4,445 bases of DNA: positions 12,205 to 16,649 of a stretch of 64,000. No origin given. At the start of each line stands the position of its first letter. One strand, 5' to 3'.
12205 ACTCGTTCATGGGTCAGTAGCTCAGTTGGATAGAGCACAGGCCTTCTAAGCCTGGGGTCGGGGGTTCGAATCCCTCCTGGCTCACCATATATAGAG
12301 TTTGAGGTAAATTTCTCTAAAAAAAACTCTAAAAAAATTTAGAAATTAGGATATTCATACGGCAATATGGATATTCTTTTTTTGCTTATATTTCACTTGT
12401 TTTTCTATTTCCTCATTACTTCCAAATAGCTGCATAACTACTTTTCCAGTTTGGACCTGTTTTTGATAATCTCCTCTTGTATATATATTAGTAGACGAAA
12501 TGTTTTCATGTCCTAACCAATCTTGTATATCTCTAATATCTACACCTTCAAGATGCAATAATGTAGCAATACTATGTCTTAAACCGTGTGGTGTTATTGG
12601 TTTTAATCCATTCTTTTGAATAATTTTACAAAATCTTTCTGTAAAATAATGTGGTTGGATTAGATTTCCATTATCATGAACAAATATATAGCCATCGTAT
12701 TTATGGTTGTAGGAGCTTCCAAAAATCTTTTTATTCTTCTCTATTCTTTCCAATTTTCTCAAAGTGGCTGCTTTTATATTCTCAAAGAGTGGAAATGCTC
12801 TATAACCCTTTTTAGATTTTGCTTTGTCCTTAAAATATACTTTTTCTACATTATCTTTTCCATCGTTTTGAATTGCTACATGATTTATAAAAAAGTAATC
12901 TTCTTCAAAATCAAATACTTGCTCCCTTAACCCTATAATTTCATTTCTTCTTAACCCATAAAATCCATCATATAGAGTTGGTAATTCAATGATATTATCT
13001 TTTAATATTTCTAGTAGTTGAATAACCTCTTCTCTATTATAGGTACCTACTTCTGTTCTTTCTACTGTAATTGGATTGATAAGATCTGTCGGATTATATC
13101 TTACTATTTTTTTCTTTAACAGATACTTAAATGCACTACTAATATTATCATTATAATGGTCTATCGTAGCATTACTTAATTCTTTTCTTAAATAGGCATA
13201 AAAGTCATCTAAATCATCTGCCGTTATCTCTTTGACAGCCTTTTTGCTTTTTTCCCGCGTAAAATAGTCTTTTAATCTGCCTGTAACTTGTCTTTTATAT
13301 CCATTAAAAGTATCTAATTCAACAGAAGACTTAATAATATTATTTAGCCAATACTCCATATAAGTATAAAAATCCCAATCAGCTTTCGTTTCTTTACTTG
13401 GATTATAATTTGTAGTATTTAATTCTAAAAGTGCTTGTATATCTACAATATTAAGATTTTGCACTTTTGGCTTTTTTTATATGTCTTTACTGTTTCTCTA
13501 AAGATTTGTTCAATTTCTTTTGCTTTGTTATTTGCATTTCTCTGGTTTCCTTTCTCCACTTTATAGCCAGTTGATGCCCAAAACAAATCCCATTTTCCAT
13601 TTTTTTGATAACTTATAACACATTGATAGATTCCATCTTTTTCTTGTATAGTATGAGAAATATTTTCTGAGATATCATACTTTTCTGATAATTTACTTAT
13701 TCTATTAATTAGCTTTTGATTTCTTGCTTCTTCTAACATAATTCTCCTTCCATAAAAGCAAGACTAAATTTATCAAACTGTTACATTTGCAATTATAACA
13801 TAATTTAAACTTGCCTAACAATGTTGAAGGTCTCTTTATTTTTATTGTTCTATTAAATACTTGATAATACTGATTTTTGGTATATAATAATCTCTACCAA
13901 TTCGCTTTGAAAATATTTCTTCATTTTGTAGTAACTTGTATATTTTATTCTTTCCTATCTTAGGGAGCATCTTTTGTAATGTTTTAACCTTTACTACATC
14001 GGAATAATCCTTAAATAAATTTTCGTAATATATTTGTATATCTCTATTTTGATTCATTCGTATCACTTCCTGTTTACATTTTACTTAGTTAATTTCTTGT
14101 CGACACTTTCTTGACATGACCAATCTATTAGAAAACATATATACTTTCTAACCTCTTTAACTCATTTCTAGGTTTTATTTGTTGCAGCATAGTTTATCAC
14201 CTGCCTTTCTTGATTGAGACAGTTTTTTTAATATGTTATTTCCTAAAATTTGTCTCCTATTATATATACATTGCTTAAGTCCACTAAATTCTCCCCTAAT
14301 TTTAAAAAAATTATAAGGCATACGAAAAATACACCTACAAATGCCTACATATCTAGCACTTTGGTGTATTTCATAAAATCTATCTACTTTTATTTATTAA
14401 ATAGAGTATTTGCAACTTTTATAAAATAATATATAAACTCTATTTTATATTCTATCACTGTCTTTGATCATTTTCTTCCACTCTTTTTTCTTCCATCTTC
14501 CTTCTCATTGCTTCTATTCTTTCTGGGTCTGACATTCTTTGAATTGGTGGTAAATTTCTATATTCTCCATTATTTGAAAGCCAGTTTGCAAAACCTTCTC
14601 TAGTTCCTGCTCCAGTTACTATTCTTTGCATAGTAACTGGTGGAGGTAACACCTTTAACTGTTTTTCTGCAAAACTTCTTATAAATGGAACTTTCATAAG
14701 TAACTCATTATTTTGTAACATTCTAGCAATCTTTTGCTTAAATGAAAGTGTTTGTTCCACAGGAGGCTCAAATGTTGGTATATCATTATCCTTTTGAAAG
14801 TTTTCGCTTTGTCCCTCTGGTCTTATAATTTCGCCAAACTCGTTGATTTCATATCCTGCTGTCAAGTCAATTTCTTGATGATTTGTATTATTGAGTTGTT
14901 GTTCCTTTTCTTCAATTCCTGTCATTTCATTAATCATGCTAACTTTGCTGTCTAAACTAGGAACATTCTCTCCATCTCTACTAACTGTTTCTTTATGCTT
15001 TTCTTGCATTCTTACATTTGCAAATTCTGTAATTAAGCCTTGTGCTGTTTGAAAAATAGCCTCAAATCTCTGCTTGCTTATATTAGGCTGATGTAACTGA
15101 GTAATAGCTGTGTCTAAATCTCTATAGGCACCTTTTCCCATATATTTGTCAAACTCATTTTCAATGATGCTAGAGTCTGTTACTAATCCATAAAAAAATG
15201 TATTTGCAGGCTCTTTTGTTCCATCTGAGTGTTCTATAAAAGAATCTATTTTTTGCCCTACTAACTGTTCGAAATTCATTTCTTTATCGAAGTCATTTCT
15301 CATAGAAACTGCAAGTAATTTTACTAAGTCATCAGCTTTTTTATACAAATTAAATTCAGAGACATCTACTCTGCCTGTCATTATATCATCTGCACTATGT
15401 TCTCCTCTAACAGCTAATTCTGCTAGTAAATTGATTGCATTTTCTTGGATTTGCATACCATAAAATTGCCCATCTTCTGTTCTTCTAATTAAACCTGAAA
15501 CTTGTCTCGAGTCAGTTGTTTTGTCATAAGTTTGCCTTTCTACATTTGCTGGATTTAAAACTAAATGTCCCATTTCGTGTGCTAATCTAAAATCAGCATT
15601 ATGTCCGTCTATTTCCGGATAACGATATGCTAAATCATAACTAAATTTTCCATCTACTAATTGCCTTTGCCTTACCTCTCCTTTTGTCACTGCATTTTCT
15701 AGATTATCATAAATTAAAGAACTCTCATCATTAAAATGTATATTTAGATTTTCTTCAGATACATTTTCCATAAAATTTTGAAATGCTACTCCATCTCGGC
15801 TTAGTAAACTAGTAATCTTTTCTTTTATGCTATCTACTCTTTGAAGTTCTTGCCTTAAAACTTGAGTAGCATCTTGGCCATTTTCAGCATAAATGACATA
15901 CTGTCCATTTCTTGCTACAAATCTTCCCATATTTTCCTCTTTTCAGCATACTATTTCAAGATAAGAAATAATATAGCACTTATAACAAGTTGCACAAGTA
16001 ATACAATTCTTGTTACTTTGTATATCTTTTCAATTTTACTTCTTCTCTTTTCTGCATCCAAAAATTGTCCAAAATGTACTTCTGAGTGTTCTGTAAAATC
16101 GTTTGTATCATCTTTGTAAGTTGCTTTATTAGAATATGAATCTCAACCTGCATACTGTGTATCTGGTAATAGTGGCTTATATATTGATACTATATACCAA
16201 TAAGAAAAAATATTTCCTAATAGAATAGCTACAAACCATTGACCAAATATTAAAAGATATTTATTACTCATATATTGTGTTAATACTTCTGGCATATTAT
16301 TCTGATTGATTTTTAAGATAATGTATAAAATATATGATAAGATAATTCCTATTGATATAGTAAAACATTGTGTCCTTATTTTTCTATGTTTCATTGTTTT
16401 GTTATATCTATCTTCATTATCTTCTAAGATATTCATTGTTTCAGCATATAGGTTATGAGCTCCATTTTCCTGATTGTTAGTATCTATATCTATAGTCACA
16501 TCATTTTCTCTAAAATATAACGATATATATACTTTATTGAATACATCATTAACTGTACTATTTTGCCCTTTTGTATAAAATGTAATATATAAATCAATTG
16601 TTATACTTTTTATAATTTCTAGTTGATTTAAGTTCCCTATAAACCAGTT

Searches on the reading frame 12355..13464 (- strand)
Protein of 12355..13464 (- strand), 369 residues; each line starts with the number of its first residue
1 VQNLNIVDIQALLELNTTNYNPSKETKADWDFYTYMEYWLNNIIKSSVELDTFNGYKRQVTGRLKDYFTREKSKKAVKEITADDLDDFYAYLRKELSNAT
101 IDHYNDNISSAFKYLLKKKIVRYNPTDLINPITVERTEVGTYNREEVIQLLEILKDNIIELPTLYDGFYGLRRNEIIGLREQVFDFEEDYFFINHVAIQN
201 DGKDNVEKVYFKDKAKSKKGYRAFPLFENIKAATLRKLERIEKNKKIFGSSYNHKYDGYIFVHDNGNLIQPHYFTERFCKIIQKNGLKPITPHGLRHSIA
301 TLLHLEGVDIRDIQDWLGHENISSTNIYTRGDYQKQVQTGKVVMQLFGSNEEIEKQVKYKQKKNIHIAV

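Call 4: search_protein_families(library=pfam, proteins=[window:12355-13464:-], max_evalue=0.1)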
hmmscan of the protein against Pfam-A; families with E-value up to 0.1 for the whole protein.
window:12355-13464:- (369 aa): 6 families
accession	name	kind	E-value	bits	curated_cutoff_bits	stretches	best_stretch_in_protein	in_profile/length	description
PF00589.27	Phage_integrase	-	5e-22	78.9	27.1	1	170-334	35-171/172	Phage integrase family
PF13102.12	Phage_int_SAM_5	-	2.5e-06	28.2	22.3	1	31-125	1-92/98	Phage integrase SAM-like domain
PF13495.12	Phage_int_SAM_4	-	0.00038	21.3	27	1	69-120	30-83/85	Phage integrase, N-terminal SAM-like domain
PF02065.24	Melibiase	-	0.0039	16.7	27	1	106-179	17-92/347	Melibiase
PF02899.23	Phage_int_SAM_1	-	0.0044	17.7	22.3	1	85-128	1-48/83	Phage integrase, N-terminal SAM-like domain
PF22022.2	Phage_int_M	-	0.097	13.4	27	0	55-127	19-91/96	Phage integrase central domain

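Call 5: search_protein_families(library=padloc, proteins=[window:12355-13464:-], max_evalue=0.1)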
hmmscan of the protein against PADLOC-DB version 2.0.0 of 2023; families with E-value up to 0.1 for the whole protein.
window:12355-13464:- (369 aa): 0 families

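Call 7: search_protein_families(library=ncbifam, proteins=[window:12355-13464:-], max_evalue=0.1)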
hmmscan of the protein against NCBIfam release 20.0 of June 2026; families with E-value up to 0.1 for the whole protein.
window:12355-13464:- (369 aa): 14 families
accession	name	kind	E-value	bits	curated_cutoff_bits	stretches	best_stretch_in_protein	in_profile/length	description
TIGR02224.1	recomb_XerC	equivalog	1.8e-26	93.3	335.15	1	47-335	12-281/295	tyrosine recombinase XerC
TIGR02225.1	recomb_XerD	equivalog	3.8e-24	85.5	329.6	1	46-330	11-273/290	site-specific tyrosine recombinase XerD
NF040815.2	recomb_XerA_Arch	equivalog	6.1e-24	85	220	2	255-334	177-257/263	site-specific tyrosine recombinase/integron integrase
NF001399.0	PRK00283.1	subfamily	1.2e-20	74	279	1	45-330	19-282/300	tyrosine recombinase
TIGR02249.1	integrase_gron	subfamily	6.1e-17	62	265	1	286-330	254-299/315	integron integrase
NF002331.0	PRK01287.1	subfamily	9.3e-17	61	371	1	31-330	25-311/365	site-specific tyrosine recombinase XerC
NF011946.0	PRK15417.1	equivalog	1.8e-11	43.8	435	1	274-330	257-314/337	integron integrase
NF003462.0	PRK05084.1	equivalog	4.6e-10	38.8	267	1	288-336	301-349/360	tyrosine recombinase XerS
NF007370.0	PRK09870.1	subfamily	4.9e-10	39.4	221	1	243-330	90-178/200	tyrosine-type DNA invertase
NF040693.1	recomb_GmtY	equivalog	7.4e-07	28.8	340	1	258-332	351-433/441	gamma-mobile-trio recombinase GmtY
NF007371.0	PRK09871.1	subfamily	1.3e-05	24.9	222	1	290-331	133-174/198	tyrosine-type DNA invertase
NF049895.1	ECH_0659_fam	equivalog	0.0098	16.2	100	1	69-120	31-82/113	ECH_0659 family protein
NF004669.0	PRK06008.1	equivalog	0.012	15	230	1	57-120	156-217/348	flagellar hook-associated family protein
NF041502.1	integrase_1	equivalog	0.014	14.1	350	1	217-330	254-359/484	site-specific integrase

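Call 8: search_protein_families(library=phrogs, proteins=[window:12355-13464:-], max_evalue=0.01)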
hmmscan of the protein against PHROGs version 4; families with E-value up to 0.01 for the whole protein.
window:12355-13464:- (369 aa): 7 families
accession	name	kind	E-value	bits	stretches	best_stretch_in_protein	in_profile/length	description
phrog_1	-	integration and excision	1.5e-46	160.9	1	25-332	159-436/611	integrase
phrog_216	-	integration and excision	2.5e-25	90.2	1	101-336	15-229/301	integrase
phrog_7685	-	integration and excision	2.7e-08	34.6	1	216-337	123-229/240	integrase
phrog_34557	-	integration and excision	1.6e-07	32.2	1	165-330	6-165/183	integrase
phrog_23271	-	unknown function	7.6e-06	26.8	1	290-330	9-49/67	-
phrog_7269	-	integration and excision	0.0036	18.2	0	289-329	27-67/89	integrase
phrog_26960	-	unknown function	0.0052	18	1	26-105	64-140/146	-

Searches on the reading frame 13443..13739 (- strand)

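Call 4: search_protein_families(library=pfam, proteins=[window:13443-13739:-], max_evalue=0.1)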
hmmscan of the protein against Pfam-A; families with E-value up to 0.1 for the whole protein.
window:13443-13739:- (98 aa): 3 families
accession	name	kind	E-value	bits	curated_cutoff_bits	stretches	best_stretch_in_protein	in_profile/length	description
PF00129.23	MHC_I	-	0.03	14.3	28.3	0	5-36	69-100/179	Class I Histocompatibility antigen, domains alpha 1 and 2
PF17879.7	DNA_ligase_C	-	0.058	13.9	25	0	19-47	67-94/109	DNA ligase C-terminal domain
PF10960.13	Holin_BhlA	-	0.066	13.6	22.6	1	4-33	38-67/70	BhlA holin family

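Call 5: search_protein_families(library=padloc, proteins=[window:13443-13739:-], max_evalue=0.1)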
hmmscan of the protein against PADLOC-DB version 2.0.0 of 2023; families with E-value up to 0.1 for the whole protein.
window:13443-13739:- (98 aa): 0 families

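Call 7: search_protein_families(library=ncbifam, proteins=[window:13443-13739:-], max_evalue=0.1)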
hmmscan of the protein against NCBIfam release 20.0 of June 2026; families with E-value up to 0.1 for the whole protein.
window:13443-13739:- (98 aa): 1 family
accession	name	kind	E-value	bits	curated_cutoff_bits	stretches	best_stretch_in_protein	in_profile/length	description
NF004925.0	PRK06285.1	equivalog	0.036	14.1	77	1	3-31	50-78/99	chorismate mutase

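Call 8: search_protein_families(library=phrogs, proteins=[window:13443-13739:-], max_evalue=0.01)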
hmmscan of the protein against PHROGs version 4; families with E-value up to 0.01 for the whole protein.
window:13443-13739:- (98 aa): 0 families

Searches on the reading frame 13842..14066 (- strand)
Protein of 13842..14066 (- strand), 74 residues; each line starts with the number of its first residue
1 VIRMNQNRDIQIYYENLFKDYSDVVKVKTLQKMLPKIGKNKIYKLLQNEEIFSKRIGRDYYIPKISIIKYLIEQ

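Call 4: search_protein_families(library=pfam, proteins=[window:13842-14066:-], max_evalue=0.1)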
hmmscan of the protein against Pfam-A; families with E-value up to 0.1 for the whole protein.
window:13842-14066:- (74 aa): 2 families
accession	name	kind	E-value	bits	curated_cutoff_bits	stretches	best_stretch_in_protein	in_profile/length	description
PF12728.13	HTH_17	-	7.9e-06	26.5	27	1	31-71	8-47/51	Helix-turn-helix domain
PF03374.19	ANT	-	0.044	14.5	25.3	1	17-64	16-62/108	Phage antirepressor protein KilAC domain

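Call 5: search_protein_families(library=padloc, proteins=[window:13842-14066:-], max_evalue=0.1)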
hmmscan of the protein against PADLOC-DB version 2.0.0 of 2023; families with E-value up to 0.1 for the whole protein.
window:13842-14066:- (74 aa): 0 families

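Call 7: search_protein_families(library=ncbifam, proteins=[window:13842-14066:-], max_evalue=0.1)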
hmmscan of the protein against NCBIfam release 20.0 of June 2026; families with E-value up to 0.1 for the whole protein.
window:13842-14066:- (74 aa): 1 family
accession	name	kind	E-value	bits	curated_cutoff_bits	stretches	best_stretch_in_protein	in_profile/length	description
TIGR01764.1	excise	domain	0.0034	17.7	28.8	1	37-70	13-46/49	excisionase family DNA-binding protein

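Call 8: search_protein_families(library=phrogs, proteins=[window:13842-14066:-], max_evalue=0.01)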
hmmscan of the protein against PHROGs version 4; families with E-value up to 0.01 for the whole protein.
window:13842-14066:- (74 aa): 0 families

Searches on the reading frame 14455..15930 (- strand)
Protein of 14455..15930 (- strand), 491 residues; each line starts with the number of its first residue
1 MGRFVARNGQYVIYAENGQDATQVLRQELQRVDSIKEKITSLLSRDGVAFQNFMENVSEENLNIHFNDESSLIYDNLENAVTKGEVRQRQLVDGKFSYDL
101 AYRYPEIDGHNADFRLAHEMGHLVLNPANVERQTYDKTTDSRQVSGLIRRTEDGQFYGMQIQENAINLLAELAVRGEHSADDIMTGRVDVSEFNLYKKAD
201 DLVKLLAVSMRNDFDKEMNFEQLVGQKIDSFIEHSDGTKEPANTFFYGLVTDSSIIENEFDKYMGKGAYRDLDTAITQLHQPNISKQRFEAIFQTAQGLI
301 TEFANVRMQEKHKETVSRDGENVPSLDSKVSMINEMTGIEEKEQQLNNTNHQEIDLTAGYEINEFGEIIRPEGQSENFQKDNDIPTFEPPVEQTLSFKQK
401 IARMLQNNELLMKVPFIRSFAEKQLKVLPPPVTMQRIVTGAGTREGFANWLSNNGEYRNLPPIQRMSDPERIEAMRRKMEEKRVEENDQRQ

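Call 4: search_protein_families(library=pfam, proteins=[window:14455-15930:-], max_evalue=0.1)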
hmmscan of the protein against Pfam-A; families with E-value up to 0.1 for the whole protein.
window:14455-15930:- (491 aa): 2 families
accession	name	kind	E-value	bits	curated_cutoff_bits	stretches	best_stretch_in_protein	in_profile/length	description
PF06096.16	Baculo_8kDa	-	0.026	15.1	25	0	276-315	18-55/65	Baculoviridae 8.2 KDa protein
PF06114.19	Peptidase_M78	-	0.036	14.3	22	0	114-142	44-63/123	IrrE N-terminal-like domain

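Call 5: search_protein_families(library=padloc, proteins=[window:14455-15930:-], max_evalue=0.1)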
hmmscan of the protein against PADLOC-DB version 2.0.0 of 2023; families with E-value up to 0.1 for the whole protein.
window:14455-15930:- (491 aa): 1 family
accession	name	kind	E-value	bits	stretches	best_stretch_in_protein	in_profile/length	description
PDLC03953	RmrA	-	0.027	11.7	1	105-131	201-227/373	-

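Call 7: search_protein_families(library=ncbifam, proteins=[window:14455-15930:-], max_evalue=0.1)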
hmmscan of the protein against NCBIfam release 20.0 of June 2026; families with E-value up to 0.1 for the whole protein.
window:14455-15930:- (491 aa): 0 families

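Call 8: search_protein_families(library=phrogs, proteins=[window:14455-15930:-], max_evalue=0.01)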
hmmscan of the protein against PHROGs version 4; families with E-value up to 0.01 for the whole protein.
window:14455-15930:- (491 aa): 0 families

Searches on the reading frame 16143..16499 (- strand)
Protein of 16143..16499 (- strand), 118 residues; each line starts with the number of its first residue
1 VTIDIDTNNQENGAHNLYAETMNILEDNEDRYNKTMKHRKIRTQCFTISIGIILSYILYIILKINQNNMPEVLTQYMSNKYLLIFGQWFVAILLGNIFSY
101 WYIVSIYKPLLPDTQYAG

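Call 4: search_protein_families(library=pfam, proteins=[window:16143-16499:-], max_evalue=0.1)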
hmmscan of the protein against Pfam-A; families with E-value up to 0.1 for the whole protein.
window:16143-16499:- (118 aa): 2 families
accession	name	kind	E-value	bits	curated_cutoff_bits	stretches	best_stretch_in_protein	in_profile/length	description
PF04341.17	DUF485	-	0.018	15.4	28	1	39-101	11-74/88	Protein of unknown function, DUF485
PF04727.18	ELMO_CED12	-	0.077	13.5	23.3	1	25-91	77-153/176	ELMO/CED-12 family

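Call 5: search_protein_families(library=padloc, proteins=[window:16143-16499:-], max_evalue=0.1)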
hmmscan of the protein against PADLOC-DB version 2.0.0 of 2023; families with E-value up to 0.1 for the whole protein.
window:16143-16499:- (118 aa): 0 families

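Call 7: search_protein_families(library=ncbifam, proteins=[window:16143-16499:-], max_evalue=0.1)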
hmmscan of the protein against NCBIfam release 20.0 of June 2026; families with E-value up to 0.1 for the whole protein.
window:16143-16499:- (118 aa): 0 families

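Call 8: search_protein_families(library=phrogs, proteins=[window:16143-16499:-], max_evalue=0.01)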
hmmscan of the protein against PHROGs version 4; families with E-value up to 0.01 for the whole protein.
window:16143-16499:- (118 aa): 0 families
